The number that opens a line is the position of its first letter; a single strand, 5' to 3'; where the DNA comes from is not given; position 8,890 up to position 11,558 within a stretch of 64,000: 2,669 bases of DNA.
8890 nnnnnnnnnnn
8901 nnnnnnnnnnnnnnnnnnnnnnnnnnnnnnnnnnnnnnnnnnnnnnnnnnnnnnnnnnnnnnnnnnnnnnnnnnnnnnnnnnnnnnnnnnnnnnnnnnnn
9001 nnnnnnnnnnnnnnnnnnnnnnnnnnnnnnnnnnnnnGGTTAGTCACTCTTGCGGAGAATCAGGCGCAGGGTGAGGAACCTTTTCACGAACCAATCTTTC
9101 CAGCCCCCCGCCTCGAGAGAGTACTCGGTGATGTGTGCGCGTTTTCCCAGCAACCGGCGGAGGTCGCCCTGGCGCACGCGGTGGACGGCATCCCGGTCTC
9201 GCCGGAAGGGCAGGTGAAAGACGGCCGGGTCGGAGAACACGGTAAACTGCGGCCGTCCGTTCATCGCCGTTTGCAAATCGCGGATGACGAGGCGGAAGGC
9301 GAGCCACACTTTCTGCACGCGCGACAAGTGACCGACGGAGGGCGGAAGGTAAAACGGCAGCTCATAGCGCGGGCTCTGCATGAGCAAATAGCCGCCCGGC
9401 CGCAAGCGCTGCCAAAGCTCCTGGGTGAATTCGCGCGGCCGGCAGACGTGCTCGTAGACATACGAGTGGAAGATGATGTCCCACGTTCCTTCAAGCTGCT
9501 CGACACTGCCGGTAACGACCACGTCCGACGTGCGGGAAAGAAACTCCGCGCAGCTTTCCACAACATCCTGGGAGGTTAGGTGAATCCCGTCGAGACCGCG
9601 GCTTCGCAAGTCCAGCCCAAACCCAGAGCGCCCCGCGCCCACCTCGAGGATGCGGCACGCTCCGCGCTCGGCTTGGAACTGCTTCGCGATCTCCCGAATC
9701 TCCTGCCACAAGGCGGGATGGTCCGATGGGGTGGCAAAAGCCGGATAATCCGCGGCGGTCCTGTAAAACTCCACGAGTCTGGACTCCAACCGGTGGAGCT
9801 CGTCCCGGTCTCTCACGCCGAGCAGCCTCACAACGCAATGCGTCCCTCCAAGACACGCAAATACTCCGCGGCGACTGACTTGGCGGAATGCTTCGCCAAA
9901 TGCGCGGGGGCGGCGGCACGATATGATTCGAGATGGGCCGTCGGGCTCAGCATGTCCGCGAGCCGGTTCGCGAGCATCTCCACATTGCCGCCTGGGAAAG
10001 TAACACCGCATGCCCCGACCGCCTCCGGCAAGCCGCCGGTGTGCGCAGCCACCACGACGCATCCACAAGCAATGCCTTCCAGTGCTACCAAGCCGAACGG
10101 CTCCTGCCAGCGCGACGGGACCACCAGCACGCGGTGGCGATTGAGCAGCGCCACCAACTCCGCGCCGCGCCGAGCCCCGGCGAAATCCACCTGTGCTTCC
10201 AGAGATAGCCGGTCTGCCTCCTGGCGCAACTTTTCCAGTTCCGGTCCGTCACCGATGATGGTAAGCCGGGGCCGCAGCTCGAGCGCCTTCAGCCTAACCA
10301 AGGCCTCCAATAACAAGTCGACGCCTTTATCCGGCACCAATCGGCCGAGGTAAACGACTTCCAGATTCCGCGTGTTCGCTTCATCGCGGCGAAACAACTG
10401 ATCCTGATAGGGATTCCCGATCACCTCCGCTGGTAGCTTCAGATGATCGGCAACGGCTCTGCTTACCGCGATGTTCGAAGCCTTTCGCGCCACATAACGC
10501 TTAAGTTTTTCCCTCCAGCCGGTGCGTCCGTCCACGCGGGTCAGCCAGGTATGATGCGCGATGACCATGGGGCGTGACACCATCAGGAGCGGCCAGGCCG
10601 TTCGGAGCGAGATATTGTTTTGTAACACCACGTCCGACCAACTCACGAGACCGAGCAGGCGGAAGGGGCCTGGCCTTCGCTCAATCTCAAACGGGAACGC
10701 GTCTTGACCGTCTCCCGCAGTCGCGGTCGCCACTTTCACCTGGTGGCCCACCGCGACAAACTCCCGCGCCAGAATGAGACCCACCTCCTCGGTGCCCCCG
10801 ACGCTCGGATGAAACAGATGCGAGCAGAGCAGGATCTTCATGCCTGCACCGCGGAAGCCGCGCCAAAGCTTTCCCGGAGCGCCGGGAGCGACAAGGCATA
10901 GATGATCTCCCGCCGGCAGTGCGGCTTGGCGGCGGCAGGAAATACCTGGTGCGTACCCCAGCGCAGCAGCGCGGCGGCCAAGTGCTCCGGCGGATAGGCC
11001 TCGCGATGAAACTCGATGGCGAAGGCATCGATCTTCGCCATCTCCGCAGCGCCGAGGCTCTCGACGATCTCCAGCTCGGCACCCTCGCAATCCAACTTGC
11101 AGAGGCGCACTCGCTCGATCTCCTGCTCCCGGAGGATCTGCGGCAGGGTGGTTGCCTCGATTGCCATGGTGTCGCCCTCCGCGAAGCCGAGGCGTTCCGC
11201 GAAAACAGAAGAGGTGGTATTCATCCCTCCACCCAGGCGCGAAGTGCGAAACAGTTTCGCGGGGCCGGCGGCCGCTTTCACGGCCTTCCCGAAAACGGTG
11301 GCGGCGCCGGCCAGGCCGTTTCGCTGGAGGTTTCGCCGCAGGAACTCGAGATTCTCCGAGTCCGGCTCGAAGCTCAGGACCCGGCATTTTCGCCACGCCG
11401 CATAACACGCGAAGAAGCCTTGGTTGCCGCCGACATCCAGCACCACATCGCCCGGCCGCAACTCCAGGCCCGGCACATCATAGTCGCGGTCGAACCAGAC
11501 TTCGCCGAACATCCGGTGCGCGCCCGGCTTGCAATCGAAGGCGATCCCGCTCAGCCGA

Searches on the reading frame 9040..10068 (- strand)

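Call 7: search_protein_families(library=pfam, proteins=[window:9040-10068:-], max_evalue=0.001)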
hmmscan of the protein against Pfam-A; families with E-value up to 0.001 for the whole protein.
window:9040-10068:- (342 aa): 4 families
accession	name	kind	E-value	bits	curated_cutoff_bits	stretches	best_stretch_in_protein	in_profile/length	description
PF13489.12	Methyltransf_23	-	1e-06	29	27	1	126-246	12-124/164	Methyltransferase domain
PF08241.18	Methyltransf_11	-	1.1e-06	29.6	21.2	1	141-229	1-94/95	Methyltransferase domain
PF13847.12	Methyltransf_31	-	0.00012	22.3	27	1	136-243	3-120/145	Methyltransferase domain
PF08242.18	Methyltransf_12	-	0.00018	22.6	30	1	141-228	1-98/98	Methyltransferase domain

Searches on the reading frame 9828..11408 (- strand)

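Call 7: search_protein_families(library=pfam, proteins=[window:9828-11408:-], max_evalue=0.001)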
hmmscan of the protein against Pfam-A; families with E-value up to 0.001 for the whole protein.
window:9828-11408:- (526 aa): 5 families
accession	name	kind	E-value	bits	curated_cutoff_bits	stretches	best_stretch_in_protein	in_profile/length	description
PF00534.26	Glycos_transf_1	-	3.1e-33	115.2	26.4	1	339-499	6-168/172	Glycosyl transferases group 1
PF13692.12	Glyco_trans_1_4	-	1.7e-28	100.1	27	1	351-488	4-141/142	Glycosyl transferases group 1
PF20706.3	GT4-conflict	-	4.7e-11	42.7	26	1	339-464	188-320/385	Family 4 Glycosyltransferase in conflict systems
PF13439.12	Glyco_transf_4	-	1.6e-05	25.4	28.5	1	203-324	1-149/170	Glycosyltransferase Family 4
PF13524.12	Glyco_trans_1_2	-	0.00015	22.2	25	1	366-517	5-143/144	Glycosyl transferase-like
